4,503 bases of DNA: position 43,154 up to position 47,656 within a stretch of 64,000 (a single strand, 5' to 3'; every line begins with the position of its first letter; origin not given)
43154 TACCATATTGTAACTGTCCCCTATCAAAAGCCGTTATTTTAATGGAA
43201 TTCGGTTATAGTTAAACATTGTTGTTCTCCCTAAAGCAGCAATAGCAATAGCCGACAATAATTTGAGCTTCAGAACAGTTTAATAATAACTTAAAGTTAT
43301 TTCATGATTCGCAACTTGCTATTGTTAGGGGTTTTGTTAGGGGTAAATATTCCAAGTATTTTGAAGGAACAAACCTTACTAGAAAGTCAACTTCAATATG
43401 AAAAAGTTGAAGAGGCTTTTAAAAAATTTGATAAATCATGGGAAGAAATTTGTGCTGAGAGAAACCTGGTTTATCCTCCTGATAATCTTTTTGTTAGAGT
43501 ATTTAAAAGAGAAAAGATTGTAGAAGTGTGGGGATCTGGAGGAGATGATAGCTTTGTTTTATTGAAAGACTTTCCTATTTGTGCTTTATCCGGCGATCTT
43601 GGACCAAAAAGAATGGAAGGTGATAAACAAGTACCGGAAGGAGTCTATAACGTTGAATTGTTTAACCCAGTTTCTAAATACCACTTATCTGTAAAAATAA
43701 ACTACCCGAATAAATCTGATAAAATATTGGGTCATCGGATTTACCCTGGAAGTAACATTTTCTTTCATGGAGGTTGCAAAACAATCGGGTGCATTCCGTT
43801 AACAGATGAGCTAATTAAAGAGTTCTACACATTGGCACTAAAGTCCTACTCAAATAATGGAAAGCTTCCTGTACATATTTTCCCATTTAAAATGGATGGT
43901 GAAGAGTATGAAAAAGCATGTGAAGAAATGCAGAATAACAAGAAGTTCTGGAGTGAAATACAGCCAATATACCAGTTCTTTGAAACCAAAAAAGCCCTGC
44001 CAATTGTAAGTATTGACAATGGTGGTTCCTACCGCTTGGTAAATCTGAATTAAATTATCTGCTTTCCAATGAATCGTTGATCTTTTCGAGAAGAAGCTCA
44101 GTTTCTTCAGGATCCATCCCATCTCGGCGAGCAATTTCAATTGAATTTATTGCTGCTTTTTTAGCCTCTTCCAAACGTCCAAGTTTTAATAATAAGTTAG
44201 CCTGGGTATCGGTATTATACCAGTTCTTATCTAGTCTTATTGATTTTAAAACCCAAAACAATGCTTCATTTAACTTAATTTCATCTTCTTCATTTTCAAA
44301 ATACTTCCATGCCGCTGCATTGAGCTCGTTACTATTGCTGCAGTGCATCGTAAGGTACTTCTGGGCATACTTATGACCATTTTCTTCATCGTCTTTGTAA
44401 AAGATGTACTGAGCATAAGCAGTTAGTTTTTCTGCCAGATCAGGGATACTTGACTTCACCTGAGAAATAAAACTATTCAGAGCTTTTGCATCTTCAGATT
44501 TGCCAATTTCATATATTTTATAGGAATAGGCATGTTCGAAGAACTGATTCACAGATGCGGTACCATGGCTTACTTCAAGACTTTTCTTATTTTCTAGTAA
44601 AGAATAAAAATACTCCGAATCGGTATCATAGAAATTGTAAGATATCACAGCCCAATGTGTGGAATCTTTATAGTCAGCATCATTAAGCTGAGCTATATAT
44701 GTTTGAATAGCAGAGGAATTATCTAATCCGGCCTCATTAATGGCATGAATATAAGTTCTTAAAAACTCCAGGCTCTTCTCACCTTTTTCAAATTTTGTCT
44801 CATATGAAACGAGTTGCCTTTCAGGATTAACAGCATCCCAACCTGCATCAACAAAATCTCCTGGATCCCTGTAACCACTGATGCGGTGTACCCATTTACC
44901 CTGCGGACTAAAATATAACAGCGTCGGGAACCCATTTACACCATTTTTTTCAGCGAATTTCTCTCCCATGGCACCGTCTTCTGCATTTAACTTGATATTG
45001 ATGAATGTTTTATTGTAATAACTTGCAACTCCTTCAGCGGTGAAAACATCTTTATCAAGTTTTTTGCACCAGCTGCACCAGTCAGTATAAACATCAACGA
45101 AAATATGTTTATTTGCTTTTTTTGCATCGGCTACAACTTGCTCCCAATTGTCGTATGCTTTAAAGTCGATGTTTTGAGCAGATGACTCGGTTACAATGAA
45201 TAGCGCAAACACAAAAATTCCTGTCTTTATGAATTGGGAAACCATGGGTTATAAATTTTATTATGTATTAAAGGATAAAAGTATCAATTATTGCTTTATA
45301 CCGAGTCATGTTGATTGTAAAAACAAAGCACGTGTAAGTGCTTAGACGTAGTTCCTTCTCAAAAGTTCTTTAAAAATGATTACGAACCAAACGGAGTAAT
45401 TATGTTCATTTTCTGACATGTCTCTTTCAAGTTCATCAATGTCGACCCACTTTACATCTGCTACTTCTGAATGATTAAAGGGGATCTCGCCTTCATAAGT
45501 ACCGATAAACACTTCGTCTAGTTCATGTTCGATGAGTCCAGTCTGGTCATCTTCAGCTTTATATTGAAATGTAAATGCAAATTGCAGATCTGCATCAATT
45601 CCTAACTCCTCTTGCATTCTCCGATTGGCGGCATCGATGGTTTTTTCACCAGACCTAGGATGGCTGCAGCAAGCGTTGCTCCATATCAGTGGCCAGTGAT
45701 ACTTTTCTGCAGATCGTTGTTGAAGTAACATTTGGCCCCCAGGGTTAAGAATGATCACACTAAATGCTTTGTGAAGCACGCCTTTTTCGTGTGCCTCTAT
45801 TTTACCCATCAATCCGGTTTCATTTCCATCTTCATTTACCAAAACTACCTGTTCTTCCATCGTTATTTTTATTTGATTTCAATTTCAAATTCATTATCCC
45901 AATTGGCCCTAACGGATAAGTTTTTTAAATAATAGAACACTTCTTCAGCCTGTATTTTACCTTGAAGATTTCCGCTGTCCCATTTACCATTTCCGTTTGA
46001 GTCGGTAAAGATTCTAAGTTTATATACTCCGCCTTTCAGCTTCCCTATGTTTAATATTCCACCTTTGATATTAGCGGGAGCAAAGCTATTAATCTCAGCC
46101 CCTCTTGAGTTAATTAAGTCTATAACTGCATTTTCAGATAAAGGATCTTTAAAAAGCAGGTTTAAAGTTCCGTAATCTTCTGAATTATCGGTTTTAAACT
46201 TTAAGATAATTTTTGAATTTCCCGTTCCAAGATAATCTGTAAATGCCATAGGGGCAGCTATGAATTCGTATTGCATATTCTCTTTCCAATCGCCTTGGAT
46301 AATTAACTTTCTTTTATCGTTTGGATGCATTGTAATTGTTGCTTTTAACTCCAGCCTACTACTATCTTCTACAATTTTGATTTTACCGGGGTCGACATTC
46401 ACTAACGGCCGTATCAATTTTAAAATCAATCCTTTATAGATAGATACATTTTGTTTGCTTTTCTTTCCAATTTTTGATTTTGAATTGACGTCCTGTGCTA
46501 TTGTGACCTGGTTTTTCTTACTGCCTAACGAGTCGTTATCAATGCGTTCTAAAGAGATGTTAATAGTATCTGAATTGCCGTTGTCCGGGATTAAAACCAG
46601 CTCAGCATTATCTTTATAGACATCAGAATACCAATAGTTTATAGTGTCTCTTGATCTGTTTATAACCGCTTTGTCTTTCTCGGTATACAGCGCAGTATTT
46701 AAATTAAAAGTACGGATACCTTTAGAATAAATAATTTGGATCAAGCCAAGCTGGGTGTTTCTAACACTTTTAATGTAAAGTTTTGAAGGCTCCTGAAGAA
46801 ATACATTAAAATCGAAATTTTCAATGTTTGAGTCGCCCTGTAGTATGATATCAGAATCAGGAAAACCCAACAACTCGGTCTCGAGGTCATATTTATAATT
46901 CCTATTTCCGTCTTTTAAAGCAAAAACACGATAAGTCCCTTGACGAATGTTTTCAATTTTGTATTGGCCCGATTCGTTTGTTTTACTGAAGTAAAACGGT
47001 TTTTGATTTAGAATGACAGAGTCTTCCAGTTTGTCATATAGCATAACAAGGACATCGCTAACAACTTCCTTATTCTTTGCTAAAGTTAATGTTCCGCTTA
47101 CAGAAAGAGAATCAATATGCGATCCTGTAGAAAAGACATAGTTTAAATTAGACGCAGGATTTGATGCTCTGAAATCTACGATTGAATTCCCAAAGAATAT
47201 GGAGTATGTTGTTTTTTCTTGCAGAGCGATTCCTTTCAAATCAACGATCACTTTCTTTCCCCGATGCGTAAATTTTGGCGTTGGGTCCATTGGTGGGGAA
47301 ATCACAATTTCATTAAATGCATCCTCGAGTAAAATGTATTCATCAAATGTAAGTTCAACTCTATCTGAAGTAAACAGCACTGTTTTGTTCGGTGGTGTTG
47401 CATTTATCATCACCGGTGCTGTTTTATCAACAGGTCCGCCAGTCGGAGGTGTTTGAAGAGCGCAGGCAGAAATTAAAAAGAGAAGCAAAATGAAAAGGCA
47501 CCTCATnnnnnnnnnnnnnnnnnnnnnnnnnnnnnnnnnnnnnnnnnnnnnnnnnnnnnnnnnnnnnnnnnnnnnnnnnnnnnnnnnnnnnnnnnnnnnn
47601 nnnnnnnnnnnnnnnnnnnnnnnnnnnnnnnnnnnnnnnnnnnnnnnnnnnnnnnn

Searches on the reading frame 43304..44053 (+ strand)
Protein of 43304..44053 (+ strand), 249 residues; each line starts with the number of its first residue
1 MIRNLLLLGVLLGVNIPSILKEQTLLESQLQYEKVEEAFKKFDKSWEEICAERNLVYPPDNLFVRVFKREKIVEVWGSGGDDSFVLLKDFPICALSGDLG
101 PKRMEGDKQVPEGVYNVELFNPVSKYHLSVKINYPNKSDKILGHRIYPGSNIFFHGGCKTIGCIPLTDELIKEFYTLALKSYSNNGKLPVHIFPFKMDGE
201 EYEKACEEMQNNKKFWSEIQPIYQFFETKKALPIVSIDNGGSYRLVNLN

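Call 7: search_protein_families(library=pfam, proteins=[window:43304-44053:+])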
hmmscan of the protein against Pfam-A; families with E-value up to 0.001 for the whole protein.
window:43304-44053:+ (249 aa): 1 family
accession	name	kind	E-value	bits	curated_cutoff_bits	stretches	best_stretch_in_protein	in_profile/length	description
PF03734.19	YkuD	-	5.6e-06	27.4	23.4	1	71-180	12-140/146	L,D-transpeptidase catalytic domain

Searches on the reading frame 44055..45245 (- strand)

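Call 55: search_protein_families(library=pfam, proteins=[window:44055-45245:-], max_evalue=0.00001)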
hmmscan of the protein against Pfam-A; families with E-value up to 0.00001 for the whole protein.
window:44055-45245:- (396 aa): 4 families
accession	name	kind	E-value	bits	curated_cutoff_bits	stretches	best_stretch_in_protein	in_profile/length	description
PF13098.12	Thioredoxin_2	-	4.7e-15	56.3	27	1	41-132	1-101/104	Thioredoxin-like domain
PF03190.21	Thioredox_DsbH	-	6.1e-11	43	27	1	26-90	20-82/163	Protein of unknown function, DUF255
PF13899.12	Thioredoxin_7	-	3.7e-10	40.2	27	1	30-114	2-83/83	Thioredoxin-like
PF00085.26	Thioredoxin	-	1.7e-09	38.1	23.5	1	32-128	8-94/103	Thioredoxin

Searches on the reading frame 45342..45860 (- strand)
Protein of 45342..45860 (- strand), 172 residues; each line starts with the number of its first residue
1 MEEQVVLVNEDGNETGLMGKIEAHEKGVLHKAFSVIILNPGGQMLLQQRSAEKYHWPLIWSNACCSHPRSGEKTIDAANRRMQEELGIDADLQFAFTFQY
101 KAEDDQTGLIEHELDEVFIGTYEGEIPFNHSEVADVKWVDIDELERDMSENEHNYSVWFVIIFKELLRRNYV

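Call 55: search_protein_families(library=pfam, proteins=[window:45342-45860:-], max_evalue=0.00001)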
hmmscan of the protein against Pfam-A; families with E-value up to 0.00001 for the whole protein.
window:45342-45860:- (172 aa): 1 family
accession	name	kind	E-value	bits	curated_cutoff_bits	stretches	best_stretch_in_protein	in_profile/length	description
PF00293.34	NUDIX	-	8.7e-21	74.8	21.1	1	29-151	2-125/134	NUDIX domain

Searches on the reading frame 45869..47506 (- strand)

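Call 55: search_protein_families(library=pfam, proteins=[window:45869-47506:-], max_evalue=0.00001)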
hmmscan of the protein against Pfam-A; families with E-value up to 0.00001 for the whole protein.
window:45869-47506:- (545 aa): 2 families
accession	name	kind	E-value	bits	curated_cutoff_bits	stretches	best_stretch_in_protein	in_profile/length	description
PF13205.12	Big_5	-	1.4e-12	48.7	23.6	1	27-127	1-105/105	Bacterial Ig-like domain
PF09912.14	DUF2141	-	2.6e-08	34.2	24.4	0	175-235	39-104/112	Uncharacterized protein conserved in bacteria (DUF2141)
